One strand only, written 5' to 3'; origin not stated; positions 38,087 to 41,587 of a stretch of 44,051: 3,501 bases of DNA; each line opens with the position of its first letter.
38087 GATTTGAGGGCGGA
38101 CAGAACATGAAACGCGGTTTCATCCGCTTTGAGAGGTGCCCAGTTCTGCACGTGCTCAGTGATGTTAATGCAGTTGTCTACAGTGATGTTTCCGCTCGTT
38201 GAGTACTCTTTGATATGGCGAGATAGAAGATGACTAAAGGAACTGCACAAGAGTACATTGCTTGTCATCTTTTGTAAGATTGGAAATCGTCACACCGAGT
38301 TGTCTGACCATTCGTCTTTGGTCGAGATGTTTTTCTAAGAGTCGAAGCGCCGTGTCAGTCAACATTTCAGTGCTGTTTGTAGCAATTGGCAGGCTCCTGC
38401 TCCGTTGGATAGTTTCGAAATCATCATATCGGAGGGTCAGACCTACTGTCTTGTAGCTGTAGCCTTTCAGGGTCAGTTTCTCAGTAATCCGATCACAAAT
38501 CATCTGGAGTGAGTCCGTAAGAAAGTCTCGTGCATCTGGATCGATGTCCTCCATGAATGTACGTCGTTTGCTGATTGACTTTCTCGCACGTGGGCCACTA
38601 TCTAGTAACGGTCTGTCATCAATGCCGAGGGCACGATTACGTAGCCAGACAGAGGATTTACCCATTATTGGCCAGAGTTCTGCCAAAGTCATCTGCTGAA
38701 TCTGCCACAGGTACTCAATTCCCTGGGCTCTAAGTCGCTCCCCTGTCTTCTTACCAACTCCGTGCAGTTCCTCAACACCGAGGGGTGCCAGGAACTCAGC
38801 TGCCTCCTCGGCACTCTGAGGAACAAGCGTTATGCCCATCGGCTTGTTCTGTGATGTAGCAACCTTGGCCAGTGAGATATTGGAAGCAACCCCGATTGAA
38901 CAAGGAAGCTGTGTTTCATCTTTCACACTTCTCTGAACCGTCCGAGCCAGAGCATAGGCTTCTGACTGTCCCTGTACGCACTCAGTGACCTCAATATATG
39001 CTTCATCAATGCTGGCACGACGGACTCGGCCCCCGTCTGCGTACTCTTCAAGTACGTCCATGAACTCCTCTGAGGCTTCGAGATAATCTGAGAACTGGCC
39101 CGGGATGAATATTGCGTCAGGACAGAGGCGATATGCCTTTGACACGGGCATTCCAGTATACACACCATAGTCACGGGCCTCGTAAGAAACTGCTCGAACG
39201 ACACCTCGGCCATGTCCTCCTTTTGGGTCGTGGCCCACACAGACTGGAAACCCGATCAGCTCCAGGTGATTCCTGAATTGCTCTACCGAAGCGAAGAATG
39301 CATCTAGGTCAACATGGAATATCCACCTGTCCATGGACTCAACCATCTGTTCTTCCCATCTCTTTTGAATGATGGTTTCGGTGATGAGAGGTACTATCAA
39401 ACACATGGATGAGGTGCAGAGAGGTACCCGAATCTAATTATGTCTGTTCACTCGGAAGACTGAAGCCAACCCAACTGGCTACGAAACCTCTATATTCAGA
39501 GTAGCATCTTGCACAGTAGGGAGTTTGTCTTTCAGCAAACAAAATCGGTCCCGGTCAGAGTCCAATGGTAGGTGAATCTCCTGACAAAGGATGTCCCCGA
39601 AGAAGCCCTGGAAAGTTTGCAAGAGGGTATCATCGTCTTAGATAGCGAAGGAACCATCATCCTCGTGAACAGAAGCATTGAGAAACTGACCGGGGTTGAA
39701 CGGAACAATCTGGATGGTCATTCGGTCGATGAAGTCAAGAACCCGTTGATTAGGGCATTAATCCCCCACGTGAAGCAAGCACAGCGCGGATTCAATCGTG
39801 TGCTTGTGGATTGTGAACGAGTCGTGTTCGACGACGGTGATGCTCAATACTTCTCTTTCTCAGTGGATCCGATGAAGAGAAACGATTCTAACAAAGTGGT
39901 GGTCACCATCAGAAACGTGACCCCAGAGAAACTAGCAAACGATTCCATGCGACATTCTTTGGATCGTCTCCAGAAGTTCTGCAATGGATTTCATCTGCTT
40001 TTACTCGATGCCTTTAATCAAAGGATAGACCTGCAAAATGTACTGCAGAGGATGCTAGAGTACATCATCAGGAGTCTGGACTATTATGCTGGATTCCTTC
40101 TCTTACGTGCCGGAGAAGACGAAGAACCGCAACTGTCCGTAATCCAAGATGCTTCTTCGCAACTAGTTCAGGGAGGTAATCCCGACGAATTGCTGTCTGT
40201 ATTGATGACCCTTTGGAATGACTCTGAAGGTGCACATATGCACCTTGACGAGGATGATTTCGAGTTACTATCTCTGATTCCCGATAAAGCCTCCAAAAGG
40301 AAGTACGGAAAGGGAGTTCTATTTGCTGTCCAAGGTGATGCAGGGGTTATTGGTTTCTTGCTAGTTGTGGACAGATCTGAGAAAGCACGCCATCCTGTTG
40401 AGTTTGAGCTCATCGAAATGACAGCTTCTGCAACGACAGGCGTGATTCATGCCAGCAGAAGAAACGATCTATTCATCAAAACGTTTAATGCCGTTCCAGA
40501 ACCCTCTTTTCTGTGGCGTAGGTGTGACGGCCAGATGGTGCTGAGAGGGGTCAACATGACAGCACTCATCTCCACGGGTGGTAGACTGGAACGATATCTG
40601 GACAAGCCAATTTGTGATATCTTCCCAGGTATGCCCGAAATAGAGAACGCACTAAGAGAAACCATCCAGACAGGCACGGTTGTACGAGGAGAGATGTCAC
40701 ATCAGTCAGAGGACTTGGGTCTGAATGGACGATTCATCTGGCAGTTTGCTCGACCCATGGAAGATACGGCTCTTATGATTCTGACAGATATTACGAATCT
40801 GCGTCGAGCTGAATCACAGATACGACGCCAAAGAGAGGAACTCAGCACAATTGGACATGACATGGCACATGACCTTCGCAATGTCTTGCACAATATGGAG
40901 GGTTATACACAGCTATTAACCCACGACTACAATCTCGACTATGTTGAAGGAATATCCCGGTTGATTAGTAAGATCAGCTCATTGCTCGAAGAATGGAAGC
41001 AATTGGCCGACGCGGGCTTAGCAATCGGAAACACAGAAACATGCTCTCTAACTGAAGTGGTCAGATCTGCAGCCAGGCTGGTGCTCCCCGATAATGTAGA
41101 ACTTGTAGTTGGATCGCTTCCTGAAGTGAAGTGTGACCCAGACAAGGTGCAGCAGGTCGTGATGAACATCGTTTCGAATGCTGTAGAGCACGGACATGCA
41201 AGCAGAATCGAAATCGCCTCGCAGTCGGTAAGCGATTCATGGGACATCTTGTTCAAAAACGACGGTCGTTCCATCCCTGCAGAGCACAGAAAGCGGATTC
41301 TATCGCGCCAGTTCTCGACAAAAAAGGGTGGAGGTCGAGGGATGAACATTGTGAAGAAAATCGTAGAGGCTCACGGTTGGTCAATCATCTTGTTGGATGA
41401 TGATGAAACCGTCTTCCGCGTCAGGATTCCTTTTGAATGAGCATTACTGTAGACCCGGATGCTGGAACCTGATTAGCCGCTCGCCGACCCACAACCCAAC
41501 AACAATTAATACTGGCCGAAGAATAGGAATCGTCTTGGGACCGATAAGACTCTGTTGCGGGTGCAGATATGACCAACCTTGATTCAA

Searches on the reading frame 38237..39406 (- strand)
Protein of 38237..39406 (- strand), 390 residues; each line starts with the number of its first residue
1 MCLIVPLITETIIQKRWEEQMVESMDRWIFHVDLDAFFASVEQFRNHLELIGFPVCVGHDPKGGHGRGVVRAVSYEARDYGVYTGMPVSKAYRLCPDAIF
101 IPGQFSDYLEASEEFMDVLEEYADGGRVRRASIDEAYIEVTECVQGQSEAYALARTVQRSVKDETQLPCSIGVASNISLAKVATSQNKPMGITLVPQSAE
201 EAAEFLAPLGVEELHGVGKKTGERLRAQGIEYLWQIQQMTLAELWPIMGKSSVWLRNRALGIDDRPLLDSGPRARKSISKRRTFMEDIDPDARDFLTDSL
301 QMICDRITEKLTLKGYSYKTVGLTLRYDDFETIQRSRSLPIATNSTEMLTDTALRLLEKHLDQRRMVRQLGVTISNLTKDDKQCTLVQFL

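Call 11: search_protein_families(library=pfam, proteins=[window:38237-39406:-])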
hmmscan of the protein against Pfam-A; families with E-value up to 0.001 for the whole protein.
window:38237-39406:- (390 aa): 3 families
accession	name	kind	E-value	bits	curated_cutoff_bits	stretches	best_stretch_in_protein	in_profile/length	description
PF00817.25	IMS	-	3.3e-44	150.8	23.2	1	32-184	1-147/148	impB/mucB/samB family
PF11799.13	IMS_C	-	8.8e-24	84.5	20.7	1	275-383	1-106/109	impB/mucB/samB family C-terminal domain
PF11798.14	IMS_HHH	-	9.7e-07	29.1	24.4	1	200-230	2-32/32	IMS family HHH motif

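Call 28: find_homologous_proteins(query=window:38237-39346:-, max_evalue=1e-120)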
Query window:38237-39346:- (370 aa): 169 proteins with E <= 1e-120 among 8000 candidates; the best 120 are listed. Only proteins of 203 to 648 residues were searched: fused or split forms outside these lengths cannot appear, so this answer is no evidence that the protein stands alone or is whole; lengths 'longer' or 'shorter' looks for them.
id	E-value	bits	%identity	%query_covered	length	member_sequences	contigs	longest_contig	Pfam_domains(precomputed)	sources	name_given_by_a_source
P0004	1.8e-245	832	100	100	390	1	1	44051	PF11799.14,PF00817.26,PF11798.15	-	-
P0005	1.1e-202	691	81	100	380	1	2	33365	PF11799.14,PF00817.26,PF11798.15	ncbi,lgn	-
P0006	1.7e-160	552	81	82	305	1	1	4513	PF11799.14,PF00817.26,PF11798.15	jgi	jgi:nucleotidyltransferase/DNA polymerase involved in DNA repair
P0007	9.9e-141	487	61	99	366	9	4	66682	PF11799.14,PF00817.26,PF11798.15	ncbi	ncbi:MAG: DNA polymerase IV [Candidatus Thorarchaeota archaeon]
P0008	1.2e-140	487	61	99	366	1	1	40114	PF11799.14,PF00817.26,PF11798.15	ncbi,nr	ncbi:MAG: DNA polymerase IV [Candidatus Thorarchaeota archaeon]|nr:DNA polymerase IV [Candidatus Tho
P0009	2.0e-140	486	60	99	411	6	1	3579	PF11799.14,PF00817.26,PF11798.15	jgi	-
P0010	2.3e-140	486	59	99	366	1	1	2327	PF11799.14,PF00817.26,PF11798.15,PF21999.3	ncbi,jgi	ncbi:MAG: DNA polymerase IV [Candidatus Thorarchaeota archaeon]|jgi:DNA polymerase IV (DinB-like DNA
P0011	4.8e-139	482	60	98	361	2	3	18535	PF11799.14,PF00817.26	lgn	-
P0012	6.4e-139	481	59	100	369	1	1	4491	PF11799.14,PF14520.13,PF00817.26,PF11798.15,PF21999.3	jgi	jgi:DNA polymerase IV (DinB-like DNA polymerase)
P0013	7.2e-139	481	58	99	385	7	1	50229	PF11799.14,PF00817.26,PF11798.15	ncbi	ncbi:MAG: DNA polymerase IV [Promethearchaeota archaeon]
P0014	2.3e-138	479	58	99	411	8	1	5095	PF11799.14,PF00817.26,PF11798.15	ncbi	ncbi:MAG: DNA polymerase IV [Candidatus Thorarchaeota archaeon]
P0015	2.8e-138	479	58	99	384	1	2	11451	PF11799.14,PF00817.26,PF11798.15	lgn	-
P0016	2.9e-138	479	60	99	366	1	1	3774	PF11799.14,PF00817.26,PF11798.15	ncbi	-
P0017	4.0e-138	479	60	99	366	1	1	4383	PF11799.14,PF00817.26,PF11798.15,PF21999.3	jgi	jgi:DNA polymerase IV (DinB-like DNA polymerase)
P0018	8.2e-138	478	58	99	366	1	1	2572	PF11799.14,PF00817.26,PF11798.15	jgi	jgi:DNA polymerase IV (DinB-like DNA polymerase)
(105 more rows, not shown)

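Call 32: find_encoding_contigs(protein=P0006, flank=8000)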
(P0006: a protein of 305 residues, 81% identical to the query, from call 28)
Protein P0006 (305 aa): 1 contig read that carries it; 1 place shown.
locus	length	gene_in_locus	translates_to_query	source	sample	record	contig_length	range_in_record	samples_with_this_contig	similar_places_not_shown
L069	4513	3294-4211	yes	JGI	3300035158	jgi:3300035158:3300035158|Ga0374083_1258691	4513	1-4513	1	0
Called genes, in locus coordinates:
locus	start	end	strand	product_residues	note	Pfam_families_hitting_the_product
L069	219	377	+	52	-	-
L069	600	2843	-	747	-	PF00989:PAS, PF08448:PAS_4, PF13188:PAS_8 (weak), PF13426:PAS_9, PF00989:PAS (weak), PF08447:PAS_3, PF08448:PAS_4 (weak), PF02518:HATPase_c, +2 more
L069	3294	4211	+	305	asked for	PF00817:IMS, PF11798:IMS_HHH, PF11799:IMS_C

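Call 37: find_encoding_contigs(protein=P0004, flank=8000)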
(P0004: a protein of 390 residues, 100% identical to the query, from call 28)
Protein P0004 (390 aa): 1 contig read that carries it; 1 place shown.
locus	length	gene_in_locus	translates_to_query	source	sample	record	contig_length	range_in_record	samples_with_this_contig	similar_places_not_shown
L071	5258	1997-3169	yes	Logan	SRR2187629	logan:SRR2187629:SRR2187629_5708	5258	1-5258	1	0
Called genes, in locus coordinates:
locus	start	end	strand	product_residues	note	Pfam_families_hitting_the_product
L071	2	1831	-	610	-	?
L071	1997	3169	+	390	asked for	PF00817:IMS, PF11798:IMS_HHH (weak), PF11799:IMS_C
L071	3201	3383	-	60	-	-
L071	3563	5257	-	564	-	?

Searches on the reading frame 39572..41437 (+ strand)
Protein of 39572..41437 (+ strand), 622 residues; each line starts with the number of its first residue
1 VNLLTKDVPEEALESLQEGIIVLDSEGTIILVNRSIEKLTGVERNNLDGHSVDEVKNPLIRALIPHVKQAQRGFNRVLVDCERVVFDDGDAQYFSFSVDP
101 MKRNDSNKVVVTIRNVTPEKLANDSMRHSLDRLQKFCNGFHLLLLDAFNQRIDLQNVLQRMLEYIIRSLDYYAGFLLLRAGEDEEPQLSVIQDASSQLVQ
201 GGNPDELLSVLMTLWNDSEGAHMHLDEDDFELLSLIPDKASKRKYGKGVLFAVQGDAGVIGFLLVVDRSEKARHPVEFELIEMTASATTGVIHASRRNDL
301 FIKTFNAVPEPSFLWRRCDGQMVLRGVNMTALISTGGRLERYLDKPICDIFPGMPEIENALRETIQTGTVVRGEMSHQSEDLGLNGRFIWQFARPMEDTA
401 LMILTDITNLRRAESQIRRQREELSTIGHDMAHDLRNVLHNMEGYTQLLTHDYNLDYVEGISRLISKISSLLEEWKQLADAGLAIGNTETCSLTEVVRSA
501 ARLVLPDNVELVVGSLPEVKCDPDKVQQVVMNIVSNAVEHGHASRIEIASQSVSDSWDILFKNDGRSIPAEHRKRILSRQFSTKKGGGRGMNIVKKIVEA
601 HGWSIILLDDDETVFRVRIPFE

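Call 11: search_protein_families(library=pfam, proteins=[window:39572-41437:+])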
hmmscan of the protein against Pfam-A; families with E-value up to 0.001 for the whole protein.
window:39572-41437:+ (622 aa): 7 families
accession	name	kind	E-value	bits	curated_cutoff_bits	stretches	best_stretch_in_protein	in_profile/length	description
PF02518.31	HATPase_c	-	5.2e-17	62.7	26.4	1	522-621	2-109/111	Histidine kinase-, DNA gyrase B-, and HSP90-like ATPase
PF08448.16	PAS_4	-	1.3e-13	51.5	23.1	1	13-119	1-108/110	PAS fold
PF13426.13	PAS_9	-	5.3e-09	36.7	27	1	18-117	2-102/103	PAS domain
PF00989.32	PAS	-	2.7e-06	27.8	22.6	1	10-49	4-43/113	PAS fold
PF13188.13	PAS_8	-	6e-06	26.4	21.8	1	12-61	6-55/65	PAS domain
PF12860.13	PAS_7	-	3.6e-05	24.3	27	0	13-47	1-35/115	PAS fold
PF00512.31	HisKA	-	8.7e-05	22.9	26.9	1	430-480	8-62/66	His Kinase A (phospho-acceptor) domain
